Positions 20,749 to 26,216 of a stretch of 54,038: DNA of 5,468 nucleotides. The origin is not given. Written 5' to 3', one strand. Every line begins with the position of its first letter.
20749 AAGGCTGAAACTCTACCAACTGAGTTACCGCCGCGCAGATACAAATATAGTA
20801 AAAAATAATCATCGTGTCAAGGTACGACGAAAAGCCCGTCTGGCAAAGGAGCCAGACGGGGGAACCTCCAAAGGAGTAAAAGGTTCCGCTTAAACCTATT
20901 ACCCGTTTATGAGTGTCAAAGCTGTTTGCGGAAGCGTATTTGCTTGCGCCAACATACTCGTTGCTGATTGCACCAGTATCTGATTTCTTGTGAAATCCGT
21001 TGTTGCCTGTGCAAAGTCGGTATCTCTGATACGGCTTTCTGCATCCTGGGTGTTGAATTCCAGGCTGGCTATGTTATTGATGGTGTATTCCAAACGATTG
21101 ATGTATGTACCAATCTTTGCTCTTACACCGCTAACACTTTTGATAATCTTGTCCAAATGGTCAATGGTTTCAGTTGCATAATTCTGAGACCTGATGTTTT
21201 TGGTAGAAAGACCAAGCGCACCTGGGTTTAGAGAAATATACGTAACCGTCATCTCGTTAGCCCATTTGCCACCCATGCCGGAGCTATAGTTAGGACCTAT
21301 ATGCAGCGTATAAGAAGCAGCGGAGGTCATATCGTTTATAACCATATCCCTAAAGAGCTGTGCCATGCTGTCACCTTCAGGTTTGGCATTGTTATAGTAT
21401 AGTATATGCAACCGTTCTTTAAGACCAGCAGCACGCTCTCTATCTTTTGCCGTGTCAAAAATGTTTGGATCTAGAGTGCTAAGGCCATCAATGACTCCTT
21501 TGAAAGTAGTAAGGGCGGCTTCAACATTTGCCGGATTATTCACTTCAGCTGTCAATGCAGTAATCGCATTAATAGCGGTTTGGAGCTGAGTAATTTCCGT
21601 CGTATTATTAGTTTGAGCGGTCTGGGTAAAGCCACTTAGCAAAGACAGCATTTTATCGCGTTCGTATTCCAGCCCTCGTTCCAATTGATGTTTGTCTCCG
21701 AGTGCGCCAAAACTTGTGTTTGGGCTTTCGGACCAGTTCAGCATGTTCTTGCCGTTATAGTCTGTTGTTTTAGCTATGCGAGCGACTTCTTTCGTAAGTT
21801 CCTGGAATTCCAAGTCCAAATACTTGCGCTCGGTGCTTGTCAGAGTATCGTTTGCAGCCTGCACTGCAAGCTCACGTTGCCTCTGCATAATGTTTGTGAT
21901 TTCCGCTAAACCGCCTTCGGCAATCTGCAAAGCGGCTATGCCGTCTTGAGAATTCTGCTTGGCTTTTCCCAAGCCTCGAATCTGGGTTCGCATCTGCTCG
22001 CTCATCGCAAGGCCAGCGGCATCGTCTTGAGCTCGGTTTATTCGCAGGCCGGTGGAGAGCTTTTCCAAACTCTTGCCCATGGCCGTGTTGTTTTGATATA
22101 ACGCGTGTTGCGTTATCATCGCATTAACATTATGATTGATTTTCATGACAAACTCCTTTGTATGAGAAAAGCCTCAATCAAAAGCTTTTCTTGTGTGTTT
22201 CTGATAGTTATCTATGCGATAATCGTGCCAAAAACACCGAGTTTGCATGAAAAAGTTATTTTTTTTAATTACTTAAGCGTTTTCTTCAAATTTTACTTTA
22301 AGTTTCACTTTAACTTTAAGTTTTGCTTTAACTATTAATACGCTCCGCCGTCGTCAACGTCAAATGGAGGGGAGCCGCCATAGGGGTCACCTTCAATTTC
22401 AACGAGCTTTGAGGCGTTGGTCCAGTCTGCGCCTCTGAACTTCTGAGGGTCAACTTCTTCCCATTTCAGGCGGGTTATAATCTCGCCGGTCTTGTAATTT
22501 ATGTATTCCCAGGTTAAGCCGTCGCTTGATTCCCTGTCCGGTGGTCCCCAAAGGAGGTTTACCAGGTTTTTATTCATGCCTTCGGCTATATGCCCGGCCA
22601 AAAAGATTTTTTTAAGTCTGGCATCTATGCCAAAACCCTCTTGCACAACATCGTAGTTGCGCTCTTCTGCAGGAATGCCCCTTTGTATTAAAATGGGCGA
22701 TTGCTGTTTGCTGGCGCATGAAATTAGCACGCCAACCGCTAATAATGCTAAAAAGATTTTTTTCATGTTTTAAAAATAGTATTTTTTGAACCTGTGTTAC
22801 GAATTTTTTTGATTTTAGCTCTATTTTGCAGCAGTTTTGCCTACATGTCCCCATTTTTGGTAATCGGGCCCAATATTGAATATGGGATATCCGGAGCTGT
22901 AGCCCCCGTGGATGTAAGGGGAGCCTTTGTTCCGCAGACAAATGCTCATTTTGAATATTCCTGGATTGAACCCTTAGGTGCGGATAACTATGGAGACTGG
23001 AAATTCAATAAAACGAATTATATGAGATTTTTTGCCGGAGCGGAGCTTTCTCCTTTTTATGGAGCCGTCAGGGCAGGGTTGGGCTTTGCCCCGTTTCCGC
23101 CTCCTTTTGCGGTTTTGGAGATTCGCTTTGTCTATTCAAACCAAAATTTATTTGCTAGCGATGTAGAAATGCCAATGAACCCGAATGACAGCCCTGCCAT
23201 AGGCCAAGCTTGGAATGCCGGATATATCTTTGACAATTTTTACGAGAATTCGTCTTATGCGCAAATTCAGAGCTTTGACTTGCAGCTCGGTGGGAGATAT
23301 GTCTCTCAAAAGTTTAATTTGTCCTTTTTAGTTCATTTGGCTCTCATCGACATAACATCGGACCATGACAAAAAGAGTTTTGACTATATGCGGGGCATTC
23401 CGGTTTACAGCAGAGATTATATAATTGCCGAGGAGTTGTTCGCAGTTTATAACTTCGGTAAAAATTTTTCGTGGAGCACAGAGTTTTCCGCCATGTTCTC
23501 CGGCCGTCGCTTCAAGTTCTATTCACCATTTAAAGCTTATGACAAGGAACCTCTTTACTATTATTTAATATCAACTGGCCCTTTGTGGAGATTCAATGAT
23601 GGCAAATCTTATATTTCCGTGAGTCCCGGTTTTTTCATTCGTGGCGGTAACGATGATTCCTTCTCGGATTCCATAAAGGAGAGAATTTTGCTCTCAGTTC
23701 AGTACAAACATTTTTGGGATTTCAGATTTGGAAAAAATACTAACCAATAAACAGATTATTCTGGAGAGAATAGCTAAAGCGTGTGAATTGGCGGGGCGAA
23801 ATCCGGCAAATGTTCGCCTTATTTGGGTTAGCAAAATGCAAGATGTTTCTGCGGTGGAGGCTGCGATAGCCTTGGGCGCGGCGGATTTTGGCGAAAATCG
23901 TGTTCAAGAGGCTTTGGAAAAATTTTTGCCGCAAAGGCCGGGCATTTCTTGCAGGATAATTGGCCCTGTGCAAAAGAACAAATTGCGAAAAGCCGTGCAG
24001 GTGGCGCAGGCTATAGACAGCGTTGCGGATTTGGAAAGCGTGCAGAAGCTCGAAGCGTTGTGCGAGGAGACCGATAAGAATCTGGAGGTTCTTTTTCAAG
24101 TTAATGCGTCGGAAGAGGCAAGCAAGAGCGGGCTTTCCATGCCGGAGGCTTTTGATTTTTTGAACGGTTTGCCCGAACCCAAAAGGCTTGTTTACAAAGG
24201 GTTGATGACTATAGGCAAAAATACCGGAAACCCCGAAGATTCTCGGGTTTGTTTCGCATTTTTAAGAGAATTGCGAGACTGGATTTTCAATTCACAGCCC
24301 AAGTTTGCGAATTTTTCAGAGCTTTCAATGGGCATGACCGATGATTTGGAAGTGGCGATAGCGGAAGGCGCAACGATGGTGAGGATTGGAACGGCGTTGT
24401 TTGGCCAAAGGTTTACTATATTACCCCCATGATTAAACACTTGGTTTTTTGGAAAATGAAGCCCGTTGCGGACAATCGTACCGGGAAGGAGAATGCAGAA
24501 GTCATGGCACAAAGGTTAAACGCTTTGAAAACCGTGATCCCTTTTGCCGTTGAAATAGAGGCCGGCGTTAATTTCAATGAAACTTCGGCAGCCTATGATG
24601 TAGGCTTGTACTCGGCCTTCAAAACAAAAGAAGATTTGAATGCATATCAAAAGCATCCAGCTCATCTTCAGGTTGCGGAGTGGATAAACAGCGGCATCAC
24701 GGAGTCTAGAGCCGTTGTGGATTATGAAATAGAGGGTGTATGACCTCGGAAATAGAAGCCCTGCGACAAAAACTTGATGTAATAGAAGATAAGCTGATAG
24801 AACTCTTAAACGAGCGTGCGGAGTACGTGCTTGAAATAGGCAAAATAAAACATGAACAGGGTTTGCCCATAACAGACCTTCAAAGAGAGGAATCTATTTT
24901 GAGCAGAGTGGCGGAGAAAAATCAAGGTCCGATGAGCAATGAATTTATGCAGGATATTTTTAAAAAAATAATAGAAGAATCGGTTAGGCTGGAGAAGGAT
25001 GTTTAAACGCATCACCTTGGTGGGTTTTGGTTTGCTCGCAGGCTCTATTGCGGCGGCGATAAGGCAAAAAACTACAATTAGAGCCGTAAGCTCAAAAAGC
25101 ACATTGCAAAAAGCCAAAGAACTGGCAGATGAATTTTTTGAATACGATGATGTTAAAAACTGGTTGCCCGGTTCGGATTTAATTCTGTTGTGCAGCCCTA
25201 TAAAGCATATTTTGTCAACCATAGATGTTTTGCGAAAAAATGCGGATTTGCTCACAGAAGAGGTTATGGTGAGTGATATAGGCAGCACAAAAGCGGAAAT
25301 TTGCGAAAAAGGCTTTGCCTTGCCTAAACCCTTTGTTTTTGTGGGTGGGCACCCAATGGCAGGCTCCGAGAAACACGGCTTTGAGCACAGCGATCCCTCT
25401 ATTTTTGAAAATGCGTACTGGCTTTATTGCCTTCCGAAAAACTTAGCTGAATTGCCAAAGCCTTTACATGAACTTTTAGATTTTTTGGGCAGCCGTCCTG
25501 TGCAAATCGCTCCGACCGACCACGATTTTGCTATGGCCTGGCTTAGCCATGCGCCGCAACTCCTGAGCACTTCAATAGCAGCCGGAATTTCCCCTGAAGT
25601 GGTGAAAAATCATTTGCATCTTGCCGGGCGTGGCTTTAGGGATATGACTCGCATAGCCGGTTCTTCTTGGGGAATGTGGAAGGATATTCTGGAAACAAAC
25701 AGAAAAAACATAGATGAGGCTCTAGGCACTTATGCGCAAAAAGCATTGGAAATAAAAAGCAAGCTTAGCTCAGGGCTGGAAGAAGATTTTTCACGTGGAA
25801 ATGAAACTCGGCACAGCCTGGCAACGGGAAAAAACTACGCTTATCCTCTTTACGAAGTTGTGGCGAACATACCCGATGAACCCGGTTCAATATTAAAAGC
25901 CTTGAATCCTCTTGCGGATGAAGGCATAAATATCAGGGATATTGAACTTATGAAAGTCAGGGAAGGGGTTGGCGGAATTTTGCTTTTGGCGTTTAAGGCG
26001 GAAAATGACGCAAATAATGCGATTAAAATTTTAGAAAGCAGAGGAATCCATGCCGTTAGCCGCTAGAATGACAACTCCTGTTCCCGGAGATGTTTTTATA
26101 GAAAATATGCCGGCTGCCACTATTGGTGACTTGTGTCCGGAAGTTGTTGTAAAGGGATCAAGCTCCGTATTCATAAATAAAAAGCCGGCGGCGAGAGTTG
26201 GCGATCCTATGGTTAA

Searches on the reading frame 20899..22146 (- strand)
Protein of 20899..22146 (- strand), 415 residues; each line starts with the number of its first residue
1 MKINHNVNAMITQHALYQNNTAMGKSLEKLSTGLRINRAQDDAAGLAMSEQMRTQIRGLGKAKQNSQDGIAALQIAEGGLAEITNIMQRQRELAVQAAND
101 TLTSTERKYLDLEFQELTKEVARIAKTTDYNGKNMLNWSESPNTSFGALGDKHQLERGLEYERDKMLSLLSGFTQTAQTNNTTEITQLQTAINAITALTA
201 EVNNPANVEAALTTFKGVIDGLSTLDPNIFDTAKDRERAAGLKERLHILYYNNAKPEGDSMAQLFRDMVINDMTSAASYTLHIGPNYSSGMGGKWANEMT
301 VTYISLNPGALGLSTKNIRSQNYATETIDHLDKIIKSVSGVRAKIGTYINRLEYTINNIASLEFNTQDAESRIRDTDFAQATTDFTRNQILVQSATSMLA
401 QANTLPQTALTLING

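Call 7: search_protein_families(library=pfam, proteins=[window:20899-22146:-], max_evalue=0.001)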
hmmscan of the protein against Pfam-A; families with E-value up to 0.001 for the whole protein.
window:20899-22146:- (415 aa): 2 families
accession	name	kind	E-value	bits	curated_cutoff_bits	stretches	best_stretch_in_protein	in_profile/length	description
PF00669.25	Flagellin_N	-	4.3e-42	143.9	26.6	1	3-137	1-135/139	Bacterial flagellin N-terminal helical region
PF00700.27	Flagellin_C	-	6.5e-23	81.3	23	1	328-413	1-86/86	Bacterial flagellin C-terminal helical region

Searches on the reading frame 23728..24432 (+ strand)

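Call 7: search_protein_families(library=pfam, proteins=[window:23728-24432:+], max_evalue=0.001)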
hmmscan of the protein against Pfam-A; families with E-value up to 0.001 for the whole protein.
window:23728-24432:+ (234 aa): 1 family
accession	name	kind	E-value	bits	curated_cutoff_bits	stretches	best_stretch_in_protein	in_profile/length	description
PF01168.26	Ala_racemase_N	-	3.7e-16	59.9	24.1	1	25-227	19-218/220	Alanine racemase, N-terminal domain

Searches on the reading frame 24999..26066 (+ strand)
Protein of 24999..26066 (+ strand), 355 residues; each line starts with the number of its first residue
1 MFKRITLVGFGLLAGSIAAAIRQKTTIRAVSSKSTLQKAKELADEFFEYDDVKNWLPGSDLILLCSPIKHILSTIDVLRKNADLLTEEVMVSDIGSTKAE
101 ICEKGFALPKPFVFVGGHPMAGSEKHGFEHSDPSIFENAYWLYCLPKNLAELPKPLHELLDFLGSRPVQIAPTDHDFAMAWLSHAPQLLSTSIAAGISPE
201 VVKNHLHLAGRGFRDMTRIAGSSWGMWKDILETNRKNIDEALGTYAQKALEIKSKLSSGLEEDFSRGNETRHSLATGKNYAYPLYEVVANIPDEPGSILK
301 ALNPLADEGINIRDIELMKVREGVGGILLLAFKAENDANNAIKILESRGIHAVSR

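Call 7: search_protein_families(library=pfam, proteins=[window:24999-26066:+], max_evalue=0.001)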
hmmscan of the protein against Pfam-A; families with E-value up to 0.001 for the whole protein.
window:24999-26066:+ (355 aa): 3 families
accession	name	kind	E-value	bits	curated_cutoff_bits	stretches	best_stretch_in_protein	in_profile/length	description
PF20463.3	PDH_C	-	6.3e-19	68.6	22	1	172-266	2-98/102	Prephenate dehydrogenase, dimerization domain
PF02153.23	PDH_N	-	2.1e-17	63.5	26.5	1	17-144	5-128/154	Prephenate dehydrogenase, nucleotide-binding domain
PF01842.31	ACT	-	2.1e-06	27.8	27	1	290-347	6-63/66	ACT domain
